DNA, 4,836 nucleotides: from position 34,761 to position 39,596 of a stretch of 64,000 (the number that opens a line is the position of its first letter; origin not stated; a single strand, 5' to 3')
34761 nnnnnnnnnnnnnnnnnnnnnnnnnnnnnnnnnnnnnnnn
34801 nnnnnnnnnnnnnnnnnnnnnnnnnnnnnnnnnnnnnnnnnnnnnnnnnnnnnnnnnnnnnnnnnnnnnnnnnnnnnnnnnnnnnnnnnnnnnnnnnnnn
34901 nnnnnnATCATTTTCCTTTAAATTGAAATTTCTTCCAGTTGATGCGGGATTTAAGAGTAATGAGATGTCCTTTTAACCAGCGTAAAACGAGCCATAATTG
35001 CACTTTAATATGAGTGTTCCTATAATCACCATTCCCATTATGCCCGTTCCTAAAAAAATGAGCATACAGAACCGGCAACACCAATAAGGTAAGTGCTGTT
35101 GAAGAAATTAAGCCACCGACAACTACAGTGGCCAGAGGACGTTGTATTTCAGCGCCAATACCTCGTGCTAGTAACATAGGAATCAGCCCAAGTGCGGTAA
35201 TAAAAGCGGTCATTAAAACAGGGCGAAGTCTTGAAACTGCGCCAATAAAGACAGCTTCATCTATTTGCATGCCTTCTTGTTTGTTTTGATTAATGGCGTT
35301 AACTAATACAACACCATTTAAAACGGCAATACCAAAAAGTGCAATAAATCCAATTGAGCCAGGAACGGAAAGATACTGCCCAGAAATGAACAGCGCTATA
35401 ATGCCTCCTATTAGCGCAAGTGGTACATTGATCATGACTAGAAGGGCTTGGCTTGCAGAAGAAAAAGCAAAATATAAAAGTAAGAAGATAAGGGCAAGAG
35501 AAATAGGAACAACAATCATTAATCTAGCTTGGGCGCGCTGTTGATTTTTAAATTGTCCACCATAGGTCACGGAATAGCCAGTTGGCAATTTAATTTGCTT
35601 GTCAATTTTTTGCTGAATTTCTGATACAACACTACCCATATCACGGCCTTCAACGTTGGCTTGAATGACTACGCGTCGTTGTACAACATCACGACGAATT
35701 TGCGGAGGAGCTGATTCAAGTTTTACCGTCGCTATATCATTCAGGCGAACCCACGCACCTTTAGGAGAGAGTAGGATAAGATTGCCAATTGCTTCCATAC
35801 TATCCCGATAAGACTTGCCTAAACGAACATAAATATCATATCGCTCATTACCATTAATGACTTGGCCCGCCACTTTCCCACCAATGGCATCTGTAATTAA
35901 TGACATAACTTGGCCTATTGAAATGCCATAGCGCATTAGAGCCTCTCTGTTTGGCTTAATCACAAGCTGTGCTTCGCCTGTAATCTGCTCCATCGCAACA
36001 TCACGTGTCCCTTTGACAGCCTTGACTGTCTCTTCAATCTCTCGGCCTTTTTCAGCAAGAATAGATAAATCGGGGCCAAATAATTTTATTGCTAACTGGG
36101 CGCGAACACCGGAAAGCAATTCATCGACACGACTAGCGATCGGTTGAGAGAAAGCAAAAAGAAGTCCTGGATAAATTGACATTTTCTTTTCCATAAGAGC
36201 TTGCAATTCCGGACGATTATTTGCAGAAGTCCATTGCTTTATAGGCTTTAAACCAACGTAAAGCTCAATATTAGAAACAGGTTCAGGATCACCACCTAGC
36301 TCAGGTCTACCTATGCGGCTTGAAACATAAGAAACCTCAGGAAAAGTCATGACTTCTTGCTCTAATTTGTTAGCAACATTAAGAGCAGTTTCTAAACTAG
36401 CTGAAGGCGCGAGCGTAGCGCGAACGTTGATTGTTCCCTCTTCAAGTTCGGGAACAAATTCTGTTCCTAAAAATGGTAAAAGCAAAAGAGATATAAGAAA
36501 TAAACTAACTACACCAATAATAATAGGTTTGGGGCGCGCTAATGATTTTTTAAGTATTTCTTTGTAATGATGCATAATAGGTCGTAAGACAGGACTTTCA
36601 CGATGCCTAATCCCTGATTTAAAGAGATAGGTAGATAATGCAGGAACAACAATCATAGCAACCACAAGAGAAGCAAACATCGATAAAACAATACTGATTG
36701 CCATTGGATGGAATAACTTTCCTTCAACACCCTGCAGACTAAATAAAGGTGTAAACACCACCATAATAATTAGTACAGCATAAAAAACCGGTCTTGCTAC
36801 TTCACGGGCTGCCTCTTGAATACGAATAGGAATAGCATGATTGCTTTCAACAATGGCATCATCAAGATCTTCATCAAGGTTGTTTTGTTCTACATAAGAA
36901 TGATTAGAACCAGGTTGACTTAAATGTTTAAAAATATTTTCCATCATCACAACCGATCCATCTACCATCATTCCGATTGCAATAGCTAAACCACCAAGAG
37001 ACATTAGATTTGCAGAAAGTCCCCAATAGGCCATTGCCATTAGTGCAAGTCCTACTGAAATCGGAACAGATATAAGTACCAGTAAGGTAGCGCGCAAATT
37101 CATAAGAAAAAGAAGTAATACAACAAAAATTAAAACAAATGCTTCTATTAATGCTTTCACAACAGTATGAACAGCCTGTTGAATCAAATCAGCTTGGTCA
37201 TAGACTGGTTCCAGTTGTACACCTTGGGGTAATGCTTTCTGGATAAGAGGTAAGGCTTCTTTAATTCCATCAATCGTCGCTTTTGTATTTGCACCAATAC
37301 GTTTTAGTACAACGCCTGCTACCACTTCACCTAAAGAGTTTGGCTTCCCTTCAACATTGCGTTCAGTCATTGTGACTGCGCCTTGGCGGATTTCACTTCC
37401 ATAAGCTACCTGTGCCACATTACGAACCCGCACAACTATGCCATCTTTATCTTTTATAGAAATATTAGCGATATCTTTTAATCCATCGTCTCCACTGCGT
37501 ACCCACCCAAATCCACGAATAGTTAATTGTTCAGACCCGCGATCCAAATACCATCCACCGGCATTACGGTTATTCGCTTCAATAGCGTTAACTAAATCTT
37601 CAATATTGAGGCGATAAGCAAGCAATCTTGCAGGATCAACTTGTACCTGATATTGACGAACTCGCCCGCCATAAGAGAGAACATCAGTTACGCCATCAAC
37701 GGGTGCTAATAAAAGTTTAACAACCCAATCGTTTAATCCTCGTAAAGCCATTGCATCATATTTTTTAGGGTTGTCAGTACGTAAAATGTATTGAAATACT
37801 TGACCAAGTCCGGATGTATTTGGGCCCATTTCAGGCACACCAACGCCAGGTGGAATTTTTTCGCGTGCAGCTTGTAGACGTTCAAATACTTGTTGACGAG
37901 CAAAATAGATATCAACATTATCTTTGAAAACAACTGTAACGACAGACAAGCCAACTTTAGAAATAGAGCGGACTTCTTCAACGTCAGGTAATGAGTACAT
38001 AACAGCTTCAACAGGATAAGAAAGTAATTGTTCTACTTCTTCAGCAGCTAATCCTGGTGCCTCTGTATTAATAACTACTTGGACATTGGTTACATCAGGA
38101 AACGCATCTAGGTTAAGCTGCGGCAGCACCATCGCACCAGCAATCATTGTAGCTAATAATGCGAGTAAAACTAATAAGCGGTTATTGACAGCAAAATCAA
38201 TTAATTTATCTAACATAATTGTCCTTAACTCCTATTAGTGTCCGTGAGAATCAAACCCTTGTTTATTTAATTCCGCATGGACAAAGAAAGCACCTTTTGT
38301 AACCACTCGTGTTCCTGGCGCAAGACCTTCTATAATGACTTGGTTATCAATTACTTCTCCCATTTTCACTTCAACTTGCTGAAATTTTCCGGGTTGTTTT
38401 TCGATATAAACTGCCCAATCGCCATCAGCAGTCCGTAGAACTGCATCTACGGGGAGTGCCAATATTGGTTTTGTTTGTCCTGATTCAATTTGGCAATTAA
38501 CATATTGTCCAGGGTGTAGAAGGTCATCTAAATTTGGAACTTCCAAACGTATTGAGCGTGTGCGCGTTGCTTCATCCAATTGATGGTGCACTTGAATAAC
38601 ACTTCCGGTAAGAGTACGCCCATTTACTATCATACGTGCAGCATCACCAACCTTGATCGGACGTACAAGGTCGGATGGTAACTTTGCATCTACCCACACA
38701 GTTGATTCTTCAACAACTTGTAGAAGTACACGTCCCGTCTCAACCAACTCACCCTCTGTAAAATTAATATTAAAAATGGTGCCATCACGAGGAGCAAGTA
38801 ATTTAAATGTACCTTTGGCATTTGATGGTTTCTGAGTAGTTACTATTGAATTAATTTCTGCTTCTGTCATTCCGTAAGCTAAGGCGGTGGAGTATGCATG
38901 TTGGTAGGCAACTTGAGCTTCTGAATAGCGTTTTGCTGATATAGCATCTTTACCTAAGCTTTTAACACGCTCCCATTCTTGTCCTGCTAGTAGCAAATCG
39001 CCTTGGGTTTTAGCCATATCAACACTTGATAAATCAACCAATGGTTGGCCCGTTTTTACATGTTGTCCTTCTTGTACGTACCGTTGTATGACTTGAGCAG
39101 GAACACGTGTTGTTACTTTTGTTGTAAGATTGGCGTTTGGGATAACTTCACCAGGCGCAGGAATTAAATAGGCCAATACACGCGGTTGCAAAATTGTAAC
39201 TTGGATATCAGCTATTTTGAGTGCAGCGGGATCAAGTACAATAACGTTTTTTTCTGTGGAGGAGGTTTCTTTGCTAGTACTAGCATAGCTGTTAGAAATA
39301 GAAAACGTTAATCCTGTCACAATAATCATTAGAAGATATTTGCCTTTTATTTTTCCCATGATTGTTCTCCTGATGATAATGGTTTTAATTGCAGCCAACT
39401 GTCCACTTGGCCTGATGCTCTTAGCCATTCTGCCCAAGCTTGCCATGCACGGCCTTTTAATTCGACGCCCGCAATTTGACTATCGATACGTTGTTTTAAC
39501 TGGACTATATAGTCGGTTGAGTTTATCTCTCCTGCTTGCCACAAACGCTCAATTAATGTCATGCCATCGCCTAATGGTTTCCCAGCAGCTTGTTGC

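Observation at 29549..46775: A 17-kb heavy-metal efflux block (two HME-RND systems, a P1B ATPase, a CDF, a porin and lipoproteins) lies inside the att boundaries of a phage, with no mobility genes of its own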

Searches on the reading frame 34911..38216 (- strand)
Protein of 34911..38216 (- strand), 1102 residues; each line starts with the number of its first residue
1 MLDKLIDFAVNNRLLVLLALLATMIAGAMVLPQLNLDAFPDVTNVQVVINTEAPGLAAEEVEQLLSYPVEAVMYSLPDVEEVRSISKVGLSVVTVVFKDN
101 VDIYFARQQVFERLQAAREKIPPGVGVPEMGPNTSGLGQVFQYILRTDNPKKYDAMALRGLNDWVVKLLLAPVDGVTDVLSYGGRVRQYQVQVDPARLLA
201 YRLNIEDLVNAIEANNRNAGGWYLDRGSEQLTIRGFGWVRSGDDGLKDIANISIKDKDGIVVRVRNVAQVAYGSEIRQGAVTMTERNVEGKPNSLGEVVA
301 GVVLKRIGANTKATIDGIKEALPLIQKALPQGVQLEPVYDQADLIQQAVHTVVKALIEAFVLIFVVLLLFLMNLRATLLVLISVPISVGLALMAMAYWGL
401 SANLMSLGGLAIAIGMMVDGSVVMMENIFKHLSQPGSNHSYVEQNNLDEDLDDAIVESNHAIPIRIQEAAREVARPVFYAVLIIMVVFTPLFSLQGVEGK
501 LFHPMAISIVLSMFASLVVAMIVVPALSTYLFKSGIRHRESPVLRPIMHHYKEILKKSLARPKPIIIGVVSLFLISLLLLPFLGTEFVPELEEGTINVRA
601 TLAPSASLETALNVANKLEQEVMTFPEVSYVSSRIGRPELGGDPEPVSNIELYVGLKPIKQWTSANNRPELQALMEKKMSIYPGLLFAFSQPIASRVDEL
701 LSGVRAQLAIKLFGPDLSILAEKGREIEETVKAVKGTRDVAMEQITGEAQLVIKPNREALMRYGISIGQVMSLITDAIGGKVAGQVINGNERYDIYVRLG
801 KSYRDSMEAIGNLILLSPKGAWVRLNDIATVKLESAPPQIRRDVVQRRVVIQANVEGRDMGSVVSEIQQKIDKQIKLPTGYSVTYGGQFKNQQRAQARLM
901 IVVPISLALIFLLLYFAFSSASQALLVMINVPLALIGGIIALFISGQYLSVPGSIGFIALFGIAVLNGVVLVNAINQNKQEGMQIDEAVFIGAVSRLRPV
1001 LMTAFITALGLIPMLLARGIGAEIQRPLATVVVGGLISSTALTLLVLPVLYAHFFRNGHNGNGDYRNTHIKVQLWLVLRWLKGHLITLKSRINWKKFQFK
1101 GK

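Call 7: search_protein_families(library=pfam, proteins=[window:34911-38216:-])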
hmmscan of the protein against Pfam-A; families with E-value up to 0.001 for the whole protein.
window:34911-38216:- (1102 aa): 2 families
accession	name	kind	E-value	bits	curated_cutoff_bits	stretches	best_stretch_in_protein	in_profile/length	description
PF00873.25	ACR_tran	-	9.6e-281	934.4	28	1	6-1053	2-1019/1021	AcrB/AcrD/AcrF family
PF03176.21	MMPL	-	3.2e-07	30.1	20.5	0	342-416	135-208/333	MMPL family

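Call 30: find_related_loci(query=window:34911-38216:-, collection=genome_contigs, flank=10000)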
Query window:34911-38216:- (1102 aa) in genome_contigs; peptide patterns used: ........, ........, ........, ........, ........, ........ (x = any residue, [..] = any of these).
329 stretches matched a pattern; 208 encode a relative of the query (tblastn E <= 1e-3); the best 80 are kept; 80 distinct loci.
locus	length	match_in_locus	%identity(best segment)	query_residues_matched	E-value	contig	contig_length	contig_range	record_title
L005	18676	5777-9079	93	1-1102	0e+0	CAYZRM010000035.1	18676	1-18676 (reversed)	MAG TPA_asm: uncultured Coxiellaceae bacterium isolate SRP199154_co2_133 genome assembly, contig: NODE_1791_length_18676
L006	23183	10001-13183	85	1-1064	0e+0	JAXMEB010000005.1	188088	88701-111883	MAG: Gammaproteobacteria bacterium isolate STL-PRO51 C1.61.fa-5, whole genome shotgun sequence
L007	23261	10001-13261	85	1-1081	0e+0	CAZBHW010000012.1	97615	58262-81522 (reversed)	MAG TPA_asm: uncultured Coxiellaceae bacterium isolate binchicken_co168_365 genome assembly, contig: NODE_258_length_976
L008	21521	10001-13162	84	1-1057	0e+0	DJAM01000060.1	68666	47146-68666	MAG TPA_asm: Coxiellaceae bacterium UBA6002 UBA6002_contig_191, whole genome shotgun sequence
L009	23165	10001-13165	82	1-1062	0e+0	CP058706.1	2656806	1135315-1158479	MAG: Coxiellaceae bacterium isolate SSA3 chromosome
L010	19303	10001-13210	79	1-1071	0e+0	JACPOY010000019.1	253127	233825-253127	MAG: Gammaproteobacteria bacterium isolate NC_groundwater_613_Pr5_B-0.1um_38_33 alan_book_18_scaffold_109460, whole geno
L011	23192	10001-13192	82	1-1064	0e+0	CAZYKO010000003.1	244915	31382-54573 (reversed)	MAG TPA_asm: uncultured Coxiellaceae bacterium isolate SRP242652_co2_220 genome assembly, contig: NODE_30_length_244915_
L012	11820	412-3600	79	5-1069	0e+0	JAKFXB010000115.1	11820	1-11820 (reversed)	MAG: Alphaproteobacteria bacterium isolate ND2_Bin_14 ND2_0000652, whole genome shotgun sequence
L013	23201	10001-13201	79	1-1069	0e+0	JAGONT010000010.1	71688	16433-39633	MAG: Alphaproteobacteria bacterium isolate Gw_Bodden_bin_46 Gw_Bodden_431_length_71688_cov_9.345719, whole genome shotgu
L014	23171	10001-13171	76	1-1059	0e+0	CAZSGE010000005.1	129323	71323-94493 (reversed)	MAG TPA_asm: Uncultured Candidatus Berkiella sp. isolate SRP302895_co1_219 genome assembly, contig: NODE_289_length_1293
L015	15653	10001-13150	79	1-1075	0e+0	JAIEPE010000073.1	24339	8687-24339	MAG: Alphaproteobacteria bacterium isolate co.spades.DASTOOL.1kb_161 c_000000438837, whole genome shotgun sequence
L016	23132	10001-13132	78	1-1059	0e+0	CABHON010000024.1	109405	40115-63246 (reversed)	MAG: uncultured Legionella sp. isolate Legionella_sp_nbed11b18 genome assembly, contig: NODE_572_length_109405_cov_7.110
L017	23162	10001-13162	73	1-1066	0e+0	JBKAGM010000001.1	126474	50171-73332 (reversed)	MAG: Gammaproteobacteria bacterium isolate Ske_MAG16 Ske_MAG16_0001, whole genome shotgun sequence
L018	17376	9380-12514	72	1-1058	0e+0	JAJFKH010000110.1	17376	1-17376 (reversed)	MAG: Gammaproteobacteria bacterium isolate OFTM143 OFTM143_109, whole genome shotgun sequence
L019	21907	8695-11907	71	1-1067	0e+0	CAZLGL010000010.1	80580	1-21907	MAG TPA_asm: uncultured Coxiellaceae bacterium isolate SRP262948_co1_87 genome assembly, contig: NODE_324_length_80580_c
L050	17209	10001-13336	79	1-1062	0e+0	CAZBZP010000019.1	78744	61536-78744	MAG TPA_asm: Uncultured Candidatus Berkiella sp. isolate SRP262948_co1_37 genome assembly, contig: NODE_345_length_78744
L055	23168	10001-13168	69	1-1094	0e+0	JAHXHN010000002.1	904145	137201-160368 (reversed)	MAG: Candidatus Thiodiazotropha sp. (ex Codakia rugifera) isolate L098_Th1 c_000000000002, whole genome shotgun sequence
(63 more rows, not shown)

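Call 37: search_protein_families(library=pfam, proteins=[L005:123-674:+, L005:698-2551:+, L005:2600-2887:+, L005:2887-3210:+, L005:11767-12927:+, L005:13073-15127:+, L005:15130-16338:+, L005:16681-17409:-, L005:17470-18591:-, L019:18484-20970:+])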
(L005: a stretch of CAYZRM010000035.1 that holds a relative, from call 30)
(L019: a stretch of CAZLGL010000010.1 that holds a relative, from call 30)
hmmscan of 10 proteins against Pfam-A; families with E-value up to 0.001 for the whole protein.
L005:123-674:+ (184 aa): 0 families

L005:698-2551:+ (618 aa): 1 family
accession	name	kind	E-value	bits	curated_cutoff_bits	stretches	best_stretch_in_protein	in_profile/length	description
PF01526.23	DDE_Tnp_Tn3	-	8.5e-137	456.5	24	1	206-593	1-389/389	Tn3 transposase DDE domain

L005:2600-2887:+ (96 aa): 1 family
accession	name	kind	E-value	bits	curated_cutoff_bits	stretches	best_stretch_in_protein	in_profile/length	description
PF07927.17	HicA_toxin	-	1.7e-11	44.5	27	1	35-85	1-52/58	HicA toxin of bacterial toxin-antitoxin,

L005:2887-3210:+ (108 aa): 1 family
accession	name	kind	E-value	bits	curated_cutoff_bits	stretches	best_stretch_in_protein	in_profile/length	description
PF05534.18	HicB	-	8.4e-24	83.7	21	1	54-104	1-51/51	HicB family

L005:11767-12927:+ (387 aa): 3 families
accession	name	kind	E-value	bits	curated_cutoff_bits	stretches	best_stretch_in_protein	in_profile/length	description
PF20466.3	MmeI_TRD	-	1.2e-80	270.2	27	1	99-303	2-207/207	MmeI, target recognition domain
PF20473.4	MmeI_Mtase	-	6.8e-26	91.4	27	1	6-76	189-258/259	MmeI, DNA-methyltransferase domain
PF20467.3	MmeI_C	-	9.8e-18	64.6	27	1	305-382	3-80/83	MmeI, C-terminal domain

L005:13073-15127:+ (685 aa): 2 families
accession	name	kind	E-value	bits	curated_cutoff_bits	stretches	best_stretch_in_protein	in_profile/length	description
PF00270.35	DEAD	-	1.1e-05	25.6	26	1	32-194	4-158/167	DEAD/DEAH box helicase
PF04851.21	ResIII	-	1.7e-05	25.3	22.5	1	36-172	12-141/164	Type III restriction enzyme, res subunit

L005:15130-16338:+ (403 aa): 2 families
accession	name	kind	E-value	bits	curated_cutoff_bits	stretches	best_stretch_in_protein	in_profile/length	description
PF13455.12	MUG113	-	2e-13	51.1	22.3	1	295-383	1-73/73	Meiotically up-regulated gene 113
PF10544.15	T5orf172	-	2.5e-10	41.2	20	1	273-383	1-100/101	T5orf172 domain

L005:16681-17409:- (243 aa): 0 families

L005:17470-18591:- (374 aa): 1 family
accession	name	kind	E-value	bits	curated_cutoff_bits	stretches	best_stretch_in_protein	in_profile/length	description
PF11740.13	KfrA_N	-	7.3e-19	69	26.1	1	32-138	1-107/113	Plasmid replication region DNA-binding N-term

L019:18484-20970:+ (829 aa): 4 families
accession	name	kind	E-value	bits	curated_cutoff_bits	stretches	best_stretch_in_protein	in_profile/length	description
PF07732.21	Cu-oxidase_3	-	2.7e-42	144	21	1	45-156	2-117/119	Multicopper oxidase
PF07731.20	Cu-oxidase_2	-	3.8e-29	101.6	20.4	1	463-574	8-133/137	Multicopper oxidase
PF05275.17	CopB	-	5.4e-26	91.9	27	1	643-829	22-208/208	Copper resistance protein B precursor (CopB)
PF00394.28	Cu-oxidase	-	2.8e-22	80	21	1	207-335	7-137/157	Multicopper oxidase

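Call 83: search_protein_families(library=ncbifam, proteins=[window:34911-38216:-], max_evalue=0.00001)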
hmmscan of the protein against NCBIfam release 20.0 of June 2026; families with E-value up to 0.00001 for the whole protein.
window:34911-38216:- (1102 aa): 14 families
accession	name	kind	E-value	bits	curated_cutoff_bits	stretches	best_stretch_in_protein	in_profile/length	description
TIGR00914.1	2A0601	subfamily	0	1062.6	701.45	1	1-1061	1-1042/1051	CusA/CzcA family heavy metal efflux RND transporter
NF033617.1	RND_permease_2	subfamily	1.2e-151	506.8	1250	2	469-1054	425-1007/1009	multidrug efflux RND transporter permease subunit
NF000282.2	RND_permease_1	subfamily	1.2e-125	420.7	1250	1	21-1052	16-1025/1029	multidrug efflux RND transporter permease subunit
TIGR00915.1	2A0602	subfamily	1.5e-106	357.5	940.35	1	20-1052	16-1026/1050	efflux RND transporter permease subunit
NF007798.0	PRK10503.1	equivalog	3.2e-84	283.2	1584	1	18-1059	25-1027/1040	MdtB/MuxB family multidrug efflux RND transporter permease subunit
NF007905.0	PRK10614.1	equivalog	2.2e-82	277.2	1774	1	17-1055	15-1009/1025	multidrug efflux RND transporter permease subunit MdtC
NF007133.0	PRK09579.1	equivalog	1.6e-81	274.3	1763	1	12-1057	10-1005/1017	multidrug efflux RND transporter permease subunit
NF007842.1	PRK10555.1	equivalog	7.9e-80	269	1854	1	17-1052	14-1024/1036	multidrug efflux RND transporter permease AcrD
NF007131.0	PRK09577.1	equivalog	6.5e-71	239.3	1768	1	18-1054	14-1022/1045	multidrug efflux RND transporter permease subunit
NF011706.2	PRK15127.1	equivalog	5.1e-65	220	2150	1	12-1065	8-1040/1049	multidrug efflux RND transporter permease subunit AcrB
NF000037.1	RND_perm_OqxB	exception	3.4e-59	200.6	2200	2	21-537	19-504/1050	multidrug efflux RND transporter permease subunit OqxB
TIGR00916.1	2A0604s01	subfamily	2.1e-09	37.3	148.6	1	889-1040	82-227/231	SecD/SecF family protein translocase subunit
TIGR00921.1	2A067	subfamily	2.8e-09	35.6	351.9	1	850-1052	142-344/733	hydrophobe/amphiphile efflux-3 (HAE3) family transporter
TIGR01129.1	secD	equivalog_domain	2.2e-06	27.1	244.4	1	342-438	240-334/397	protein translocase subunit SecD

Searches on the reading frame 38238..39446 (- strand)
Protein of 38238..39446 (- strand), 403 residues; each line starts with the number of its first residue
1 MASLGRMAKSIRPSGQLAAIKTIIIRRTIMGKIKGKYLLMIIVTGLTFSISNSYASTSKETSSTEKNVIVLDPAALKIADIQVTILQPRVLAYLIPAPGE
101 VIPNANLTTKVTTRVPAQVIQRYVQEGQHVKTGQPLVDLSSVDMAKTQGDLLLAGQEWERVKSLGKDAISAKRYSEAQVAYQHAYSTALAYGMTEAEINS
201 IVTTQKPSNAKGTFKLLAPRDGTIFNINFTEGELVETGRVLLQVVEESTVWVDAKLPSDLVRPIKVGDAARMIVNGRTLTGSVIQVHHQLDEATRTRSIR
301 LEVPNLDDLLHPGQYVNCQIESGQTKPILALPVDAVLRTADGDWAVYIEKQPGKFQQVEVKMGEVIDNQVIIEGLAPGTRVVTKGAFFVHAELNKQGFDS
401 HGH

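Call 7: search_protein_families(library=pfam, proteins=[window:38238-39446:-])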
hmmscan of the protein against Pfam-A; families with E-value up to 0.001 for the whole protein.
window:38238-39446:- (403 aa): 4 families
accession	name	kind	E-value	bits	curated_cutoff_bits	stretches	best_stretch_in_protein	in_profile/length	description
PF16576.10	HlyD_D23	-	1.2e-36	126.4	30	1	95-316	6-214/214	Barrel-sandwich domain of CusB or HlyD membrane-fusion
PF13437.12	HlyD_3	-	4.2e-18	66.5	22.2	1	216-313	2-106/106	HlyD family secretion protein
PF00364.28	Biotin_lipoyl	-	1.7e-05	25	22.1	0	117-140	15-37/73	Biotin-requiring enzyme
PF13533.13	Biotin_lipoyl_2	-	2.5e-05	24.4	29.8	1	110-137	2-29/32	Biotin-lipoyl like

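Call 83: search_protein_families(library=ncbifam, proteins=[window:38238-39446:-], max_evalue=0.00001)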
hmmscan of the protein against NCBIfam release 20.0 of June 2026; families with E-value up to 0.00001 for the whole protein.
window:38238-39446:- (403 aa): 16 families
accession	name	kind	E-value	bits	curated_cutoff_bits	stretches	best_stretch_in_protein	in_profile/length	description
TIGR01730.1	RND_mfp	subfamily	6.7e-37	127.1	94.9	1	104-389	22-313/322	efflux RND transporter periplasmic adaptor subunit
TIGR00999.1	8a0102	subfamily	4.9e-33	114.4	319.3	1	127-389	1-270/271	CzcB/NccB family metal efflux transporter periplasmic adaptor subunit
NF007303.0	PRK09783.1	subfamily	3.5e-22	78.4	390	1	54-397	77-400/414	copper/silver efflux system membrane fusion protein CusB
NF045680.1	DiMtlExpIhpB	equivalog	7.6e-17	61.3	450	1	212-396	136-321/326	divalent metal ion exporter adaptor subunit IhpB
NF008589.1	PRK11556.1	equivalog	1.3e-15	57.2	391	1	280-385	270-375/392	MdtA/MuxA family multidrug efflux RND transporter periplasmic adaptor subunit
NF033834.1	RND_adapt_MexA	exception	2.3e-15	56.6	750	1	74-391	31-354/373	multidrug efflux RND transporter periplasmic adaptor subunit MexA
NF007132.1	PRK09578.1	equivalog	3e-15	55.9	512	1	286-388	264-366/396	MexX/AxyX family multidrug efflux RND transporter periplasmic adaptor subunit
NF033138.2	RND-peri-MexC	equivalog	2.2e-12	46.8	625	1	80-386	37-360/375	MexC family multidrug efflux RND transporter periplasmic adaptor subunit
NF007362.0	PRK09859.1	equivalog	4.4e-10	39.2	738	1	280-389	253-363/385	multidrug transporter subunit MdtE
NF011604.1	PRK15030.1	equivalog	1.6e-09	37.3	765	1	289-387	266-365/397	multidrug efflux RND transporter periplasmic adaptor subunit AcrA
TIGR01843.1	type_I_hlyD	subfamily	1.4e-08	34.1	208.65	0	170-272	228-331/422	HlyD family type I secretion periplasmic adaptor subunit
TIGR00998.1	8a0101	subfamily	6.8e-08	31.8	390.8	0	215-273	206-264/334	EmrA/EmrK family multidrug efflux transporter periplasmic adaptor subunit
NF004173.0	PRK05641.1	equivalog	5.8e-07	30.2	199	0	103-144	79-120/153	putative acetyl-CoA carboxylase biotin carboxyl carrier protein subunit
NF007785.0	PRK10476.1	equivalog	6.1e-07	28.6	376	0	214-286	209-284/347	multidrug transporter subunit MdtN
TIGR02971.1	heterocyst_DevB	subfamily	1.5e-06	27.8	129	0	117-184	25-86/327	ABC exporter membrane fusion protein, DevB family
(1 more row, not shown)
